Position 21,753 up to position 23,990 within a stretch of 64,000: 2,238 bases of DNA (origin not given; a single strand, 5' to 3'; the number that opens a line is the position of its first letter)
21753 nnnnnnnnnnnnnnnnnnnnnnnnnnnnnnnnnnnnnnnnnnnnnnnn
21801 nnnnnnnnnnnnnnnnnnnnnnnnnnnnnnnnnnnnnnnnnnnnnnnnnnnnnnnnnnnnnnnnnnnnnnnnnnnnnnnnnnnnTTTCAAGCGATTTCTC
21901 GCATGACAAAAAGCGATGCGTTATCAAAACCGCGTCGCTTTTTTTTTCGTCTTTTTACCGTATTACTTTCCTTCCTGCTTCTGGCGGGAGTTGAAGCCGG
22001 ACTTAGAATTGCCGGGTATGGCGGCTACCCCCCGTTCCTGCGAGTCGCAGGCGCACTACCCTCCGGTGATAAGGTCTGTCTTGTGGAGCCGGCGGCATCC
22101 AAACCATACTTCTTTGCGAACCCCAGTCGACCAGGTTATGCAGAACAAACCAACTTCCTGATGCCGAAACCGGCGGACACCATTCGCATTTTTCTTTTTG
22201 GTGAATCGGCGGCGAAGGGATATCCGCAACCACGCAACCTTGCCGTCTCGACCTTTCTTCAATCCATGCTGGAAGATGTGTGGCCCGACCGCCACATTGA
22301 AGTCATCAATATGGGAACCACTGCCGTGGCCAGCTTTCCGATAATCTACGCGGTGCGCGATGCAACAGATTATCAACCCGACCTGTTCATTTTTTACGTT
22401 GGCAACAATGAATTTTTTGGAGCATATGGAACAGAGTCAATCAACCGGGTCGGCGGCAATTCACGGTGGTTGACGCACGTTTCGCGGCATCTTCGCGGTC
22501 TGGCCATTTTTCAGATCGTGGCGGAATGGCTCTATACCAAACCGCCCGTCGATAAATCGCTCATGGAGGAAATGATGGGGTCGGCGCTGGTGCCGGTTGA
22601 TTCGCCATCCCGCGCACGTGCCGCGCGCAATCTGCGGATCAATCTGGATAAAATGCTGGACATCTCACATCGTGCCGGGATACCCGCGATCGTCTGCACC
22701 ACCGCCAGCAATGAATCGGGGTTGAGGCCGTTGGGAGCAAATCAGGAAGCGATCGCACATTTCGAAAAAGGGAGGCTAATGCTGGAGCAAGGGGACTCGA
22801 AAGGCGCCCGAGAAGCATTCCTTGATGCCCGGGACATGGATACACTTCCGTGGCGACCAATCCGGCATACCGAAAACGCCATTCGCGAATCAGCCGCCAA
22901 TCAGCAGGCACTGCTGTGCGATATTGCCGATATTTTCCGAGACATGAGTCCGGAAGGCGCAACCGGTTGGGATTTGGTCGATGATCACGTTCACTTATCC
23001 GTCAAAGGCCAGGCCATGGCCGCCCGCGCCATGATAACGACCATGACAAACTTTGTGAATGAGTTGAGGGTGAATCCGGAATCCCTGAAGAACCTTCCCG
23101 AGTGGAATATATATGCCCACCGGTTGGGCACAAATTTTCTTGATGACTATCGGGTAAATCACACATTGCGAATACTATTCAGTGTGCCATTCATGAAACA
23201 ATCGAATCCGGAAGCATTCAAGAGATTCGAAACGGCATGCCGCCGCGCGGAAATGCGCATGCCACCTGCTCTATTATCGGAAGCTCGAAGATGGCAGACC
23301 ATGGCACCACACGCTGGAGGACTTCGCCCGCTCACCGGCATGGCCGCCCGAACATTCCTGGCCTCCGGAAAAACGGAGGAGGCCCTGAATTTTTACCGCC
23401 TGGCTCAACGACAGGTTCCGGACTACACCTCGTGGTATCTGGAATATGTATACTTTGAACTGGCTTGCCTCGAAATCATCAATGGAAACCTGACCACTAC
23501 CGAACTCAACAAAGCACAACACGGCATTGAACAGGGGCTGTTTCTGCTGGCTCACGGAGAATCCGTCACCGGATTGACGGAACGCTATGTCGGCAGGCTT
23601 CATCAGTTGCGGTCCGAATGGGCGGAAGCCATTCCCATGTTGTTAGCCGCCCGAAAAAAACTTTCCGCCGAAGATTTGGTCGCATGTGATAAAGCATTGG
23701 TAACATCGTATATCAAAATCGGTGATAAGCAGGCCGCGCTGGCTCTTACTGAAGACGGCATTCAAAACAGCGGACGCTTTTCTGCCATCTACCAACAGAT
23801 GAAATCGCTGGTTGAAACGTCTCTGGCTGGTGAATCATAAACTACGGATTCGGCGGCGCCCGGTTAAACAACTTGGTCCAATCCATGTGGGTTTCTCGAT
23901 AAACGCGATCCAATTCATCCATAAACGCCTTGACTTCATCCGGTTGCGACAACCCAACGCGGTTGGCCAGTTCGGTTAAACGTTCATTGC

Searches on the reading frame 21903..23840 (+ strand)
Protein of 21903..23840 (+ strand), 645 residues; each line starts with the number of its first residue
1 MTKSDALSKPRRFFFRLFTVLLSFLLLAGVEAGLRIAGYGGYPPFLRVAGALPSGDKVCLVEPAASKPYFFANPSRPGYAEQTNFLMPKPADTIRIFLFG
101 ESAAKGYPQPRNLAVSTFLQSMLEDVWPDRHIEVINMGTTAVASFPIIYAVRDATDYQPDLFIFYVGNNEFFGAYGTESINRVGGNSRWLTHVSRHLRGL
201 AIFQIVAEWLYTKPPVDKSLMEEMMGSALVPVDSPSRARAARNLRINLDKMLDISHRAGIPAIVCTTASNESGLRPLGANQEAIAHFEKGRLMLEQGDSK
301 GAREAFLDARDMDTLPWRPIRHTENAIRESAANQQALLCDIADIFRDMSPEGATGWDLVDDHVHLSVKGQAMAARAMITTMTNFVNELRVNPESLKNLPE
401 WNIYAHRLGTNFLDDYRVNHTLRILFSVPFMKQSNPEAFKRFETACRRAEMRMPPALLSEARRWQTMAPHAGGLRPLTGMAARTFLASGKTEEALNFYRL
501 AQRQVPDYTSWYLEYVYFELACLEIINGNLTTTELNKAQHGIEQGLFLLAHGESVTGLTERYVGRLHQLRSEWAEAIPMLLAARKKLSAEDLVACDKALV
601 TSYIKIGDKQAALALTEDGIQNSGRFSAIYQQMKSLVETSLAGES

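Call 39: search_protein_families(library=pfam, proteins=[window:21903-23840:+], max_evalue=0.001)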
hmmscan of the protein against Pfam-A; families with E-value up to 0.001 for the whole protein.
window:21903-23840:+ (645 aa): 3 families
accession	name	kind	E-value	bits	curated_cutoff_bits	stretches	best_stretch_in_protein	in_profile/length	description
PF13428.12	TPR_14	-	2.5e-05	24.9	23.5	0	481-516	7-42/44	Tetratricopeptide repeat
PF13472.12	Lipase_GDSL_2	-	0.00023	22.1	32.9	0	99-371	2-177/178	GDSL-like Lipase/Acylhydrolase family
PF07719.23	TPR_2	-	0.00069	20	27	0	283-310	1-28/34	Tetratricopeptide repeat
